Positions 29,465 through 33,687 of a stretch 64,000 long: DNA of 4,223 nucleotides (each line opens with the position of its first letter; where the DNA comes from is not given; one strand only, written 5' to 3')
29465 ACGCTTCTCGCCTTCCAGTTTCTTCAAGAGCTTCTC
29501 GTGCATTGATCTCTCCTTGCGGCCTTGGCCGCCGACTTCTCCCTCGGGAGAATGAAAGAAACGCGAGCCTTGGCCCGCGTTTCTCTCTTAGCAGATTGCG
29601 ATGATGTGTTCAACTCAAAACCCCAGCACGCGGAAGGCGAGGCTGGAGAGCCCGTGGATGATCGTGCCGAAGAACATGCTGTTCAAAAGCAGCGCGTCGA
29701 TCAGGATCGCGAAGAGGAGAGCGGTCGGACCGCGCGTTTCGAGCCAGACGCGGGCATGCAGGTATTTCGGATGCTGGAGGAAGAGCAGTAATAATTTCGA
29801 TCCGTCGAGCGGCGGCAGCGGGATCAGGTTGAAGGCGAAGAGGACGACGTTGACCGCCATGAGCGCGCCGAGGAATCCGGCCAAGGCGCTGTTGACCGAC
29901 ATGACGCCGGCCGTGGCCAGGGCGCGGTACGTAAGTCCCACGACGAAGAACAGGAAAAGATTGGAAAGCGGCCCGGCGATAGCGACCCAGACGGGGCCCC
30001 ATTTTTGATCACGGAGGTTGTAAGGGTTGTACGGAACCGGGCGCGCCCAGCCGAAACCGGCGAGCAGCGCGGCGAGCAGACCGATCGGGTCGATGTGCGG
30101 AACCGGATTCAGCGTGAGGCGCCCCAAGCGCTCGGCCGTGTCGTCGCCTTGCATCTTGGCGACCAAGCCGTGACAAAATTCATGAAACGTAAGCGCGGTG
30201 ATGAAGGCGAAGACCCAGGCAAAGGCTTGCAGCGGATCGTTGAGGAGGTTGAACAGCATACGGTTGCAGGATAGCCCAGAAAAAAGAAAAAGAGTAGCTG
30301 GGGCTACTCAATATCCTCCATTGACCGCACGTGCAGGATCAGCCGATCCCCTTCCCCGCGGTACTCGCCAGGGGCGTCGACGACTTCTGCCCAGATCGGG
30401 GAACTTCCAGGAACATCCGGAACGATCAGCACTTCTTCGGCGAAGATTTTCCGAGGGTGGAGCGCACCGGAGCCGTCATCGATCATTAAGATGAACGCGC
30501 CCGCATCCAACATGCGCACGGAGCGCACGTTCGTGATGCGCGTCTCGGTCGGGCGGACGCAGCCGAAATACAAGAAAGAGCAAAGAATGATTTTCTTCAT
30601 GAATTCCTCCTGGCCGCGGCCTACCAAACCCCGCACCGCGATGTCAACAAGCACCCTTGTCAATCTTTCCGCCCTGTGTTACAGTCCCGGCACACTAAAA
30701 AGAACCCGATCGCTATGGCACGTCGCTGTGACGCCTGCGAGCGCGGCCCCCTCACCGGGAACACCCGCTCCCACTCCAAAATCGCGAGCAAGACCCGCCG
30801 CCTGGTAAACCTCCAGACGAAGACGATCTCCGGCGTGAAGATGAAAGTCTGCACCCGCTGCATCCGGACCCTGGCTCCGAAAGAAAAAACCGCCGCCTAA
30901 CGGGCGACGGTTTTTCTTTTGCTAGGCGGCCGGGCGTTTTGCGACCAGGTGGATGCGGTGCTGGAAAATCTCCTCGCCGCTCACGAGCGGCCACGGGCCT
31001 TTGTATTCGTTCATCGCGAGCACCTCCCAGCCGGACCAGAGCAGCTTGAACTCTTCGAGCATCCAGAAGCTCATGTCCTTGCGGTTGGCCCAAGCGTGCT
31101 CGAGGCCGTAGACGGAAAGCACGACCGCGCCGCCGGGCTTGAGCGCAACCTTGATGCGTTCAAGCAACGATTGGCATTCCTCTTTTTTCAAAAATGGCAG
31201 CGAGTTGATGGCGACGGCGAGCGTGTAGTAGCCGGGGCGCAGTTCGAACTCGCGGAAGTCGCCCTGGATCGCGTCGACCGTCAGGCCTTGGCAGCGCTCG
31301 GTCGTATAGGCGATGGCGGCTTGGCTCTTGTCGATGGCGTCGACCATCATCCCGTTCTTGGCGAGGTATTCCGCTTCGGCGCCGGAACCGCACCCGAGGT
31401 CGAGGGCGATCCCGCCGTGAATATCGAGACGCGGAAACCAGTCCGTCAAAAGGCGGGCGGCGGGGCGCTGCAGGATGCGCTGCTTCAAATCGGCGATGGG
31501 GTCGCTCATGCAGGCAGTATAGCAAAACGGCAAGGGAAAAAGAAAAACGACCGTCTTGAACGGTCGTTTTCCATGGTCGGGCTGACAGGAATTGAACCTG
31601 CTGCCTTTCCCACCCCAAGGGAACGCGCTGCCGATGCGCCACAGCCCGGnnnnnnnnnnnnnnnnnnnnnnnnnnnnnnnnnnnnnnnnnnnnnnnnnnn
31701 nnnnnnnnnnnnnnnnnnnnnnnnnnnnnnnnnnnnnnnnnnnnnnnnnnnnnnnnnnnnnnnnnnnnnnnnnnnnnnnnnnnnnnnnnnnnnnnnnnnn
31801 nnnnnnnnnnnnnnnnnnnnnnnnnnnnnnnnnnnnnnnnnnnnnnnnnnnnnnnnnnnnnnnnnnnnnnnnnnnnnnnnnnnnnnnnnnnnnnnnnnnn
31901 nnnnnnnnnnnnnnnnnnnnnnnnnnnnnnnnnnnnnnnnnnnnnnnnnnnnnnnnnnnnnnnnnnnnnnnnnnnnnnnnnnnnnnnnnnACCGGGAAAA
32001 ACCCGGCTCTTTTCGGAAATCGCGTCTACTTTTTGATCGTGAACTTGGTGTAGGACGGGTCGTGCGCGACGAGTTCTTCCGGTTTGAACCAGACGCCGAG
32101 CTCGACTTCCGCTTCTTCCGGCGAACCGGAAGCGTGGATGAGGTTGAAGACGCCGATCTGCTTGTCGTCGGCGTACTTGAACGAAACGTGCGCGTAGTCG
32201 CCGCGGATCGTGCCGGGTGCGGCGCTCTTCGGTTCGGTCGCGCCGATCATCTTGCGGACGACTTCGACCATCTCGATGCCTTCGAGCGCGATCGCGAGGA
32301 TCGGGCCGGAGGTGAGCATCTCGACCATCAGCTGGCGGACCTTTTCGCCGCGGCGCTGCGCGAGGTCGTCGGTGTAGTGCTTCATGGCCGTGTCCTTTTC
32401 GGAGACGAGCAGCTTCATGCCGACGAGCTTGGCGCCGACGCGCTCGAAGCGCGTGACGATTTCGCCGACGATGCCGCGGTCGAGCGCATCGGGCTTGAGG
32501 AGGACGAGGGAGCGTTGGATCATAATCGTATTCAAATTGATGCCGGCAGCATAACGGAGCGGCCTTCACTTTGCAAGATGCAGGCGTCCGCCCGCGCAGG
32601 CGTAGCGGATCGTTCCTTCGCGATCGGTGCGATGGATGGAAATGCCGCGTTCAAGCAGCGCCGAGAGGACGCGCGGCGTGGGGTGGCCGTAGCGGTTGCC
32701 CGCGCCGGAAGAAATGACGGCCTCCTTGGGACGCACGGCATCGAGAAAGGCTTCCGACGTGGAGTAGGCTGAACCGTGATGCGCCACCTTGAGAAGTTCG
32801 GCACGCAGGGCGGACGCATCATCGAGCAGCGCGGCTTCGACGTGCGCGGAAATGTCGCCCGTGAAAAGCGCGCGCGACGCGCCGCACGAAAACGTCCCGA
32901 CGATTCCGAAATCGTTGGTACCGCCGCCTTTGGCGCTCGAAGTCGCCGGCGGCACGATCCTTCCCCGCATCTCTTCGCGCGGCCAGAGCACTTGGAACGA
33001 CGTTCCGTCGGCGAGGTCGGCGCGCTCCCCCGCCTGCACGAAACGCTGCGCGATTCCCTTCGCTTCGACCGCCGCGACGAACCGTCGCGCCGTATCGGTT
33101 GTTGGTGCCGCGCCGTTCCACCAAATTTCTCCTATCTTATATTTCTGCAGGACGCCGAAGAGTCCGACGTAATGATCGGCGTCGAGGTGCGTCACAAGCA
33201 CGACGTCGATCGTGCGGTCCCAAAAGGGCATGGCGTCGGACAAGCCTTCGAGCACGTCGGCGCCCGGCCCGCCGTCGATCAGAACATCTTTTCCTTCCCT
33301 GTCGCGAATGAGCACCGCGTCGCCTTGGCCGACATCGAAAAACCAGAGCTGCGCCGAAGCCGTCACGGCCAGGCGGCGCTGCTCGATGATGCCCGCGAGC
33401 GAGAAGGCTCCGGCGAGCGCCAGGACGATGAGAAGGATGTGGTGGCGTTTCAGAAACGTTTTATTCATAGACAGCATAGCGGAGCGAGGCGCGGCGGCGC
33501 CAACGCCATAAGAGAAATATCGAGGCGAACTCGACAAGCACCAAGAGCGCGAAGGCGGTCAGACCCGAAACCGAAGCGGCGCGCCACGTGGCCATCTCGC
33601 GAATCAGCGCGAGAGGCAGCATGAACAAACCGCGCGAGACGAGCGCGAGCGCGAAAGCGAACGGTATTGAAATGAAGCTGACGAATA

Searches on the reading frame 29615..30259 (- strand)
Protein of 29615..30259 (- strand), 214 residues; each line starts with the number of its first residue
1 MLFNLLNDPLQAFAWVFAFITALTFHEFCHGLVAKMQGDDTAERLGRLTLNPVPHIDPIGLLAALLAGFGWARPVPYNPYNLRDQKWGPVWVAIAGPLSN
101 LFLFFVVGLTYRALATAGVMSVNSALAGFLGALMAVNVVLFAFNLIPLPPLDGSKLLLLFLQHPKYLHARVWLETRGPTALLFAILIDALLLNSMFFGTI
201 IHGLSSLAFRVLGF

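Call 44: search_protein_families(library=pfam, proteins=[window:29615-30259:-], max_evalue=0.01)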
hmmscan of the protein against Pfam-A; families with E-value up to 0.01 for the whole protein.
window:29615-30259:- (214 aa): 1 family
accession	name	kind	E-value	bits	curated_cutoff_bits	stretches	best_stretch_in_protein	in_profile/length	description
PF02163.28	Peptidase_M50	-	1e-10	41.8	27.2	1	16-162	3-195/221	Peptidase family M50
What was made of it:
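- Closest known: RseP/S2P. Different: An M50 homologue is separately encoded in the window at 29615-30259 (call 44).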

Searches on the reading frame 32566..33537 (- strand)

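Call 44: search_protein_families(library=pfam, proteins=[window:32566-33537:-], max_evalue=0.01)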
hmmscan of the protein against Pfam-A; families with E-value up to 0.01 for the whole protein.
window:32566-33537:- (323 aa): 3 families
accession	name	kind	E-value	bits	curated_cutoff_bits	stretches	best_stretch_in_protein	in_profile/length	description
PF00753.33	Lactamase_B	-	2e-17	64.2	22.7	1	68-278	2-195/196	Metallo-beta-lactamase superfamily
PF12706.13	Lactamase_B_2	-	2.7e-05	24.3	27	1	85-178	3-101/200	Beta-lactamase superfamily domain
PF25281.1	MBL_MAP1B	-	9.9e-05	21.9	37.6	1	64-155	23-111/279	MAP1B MBL-like domain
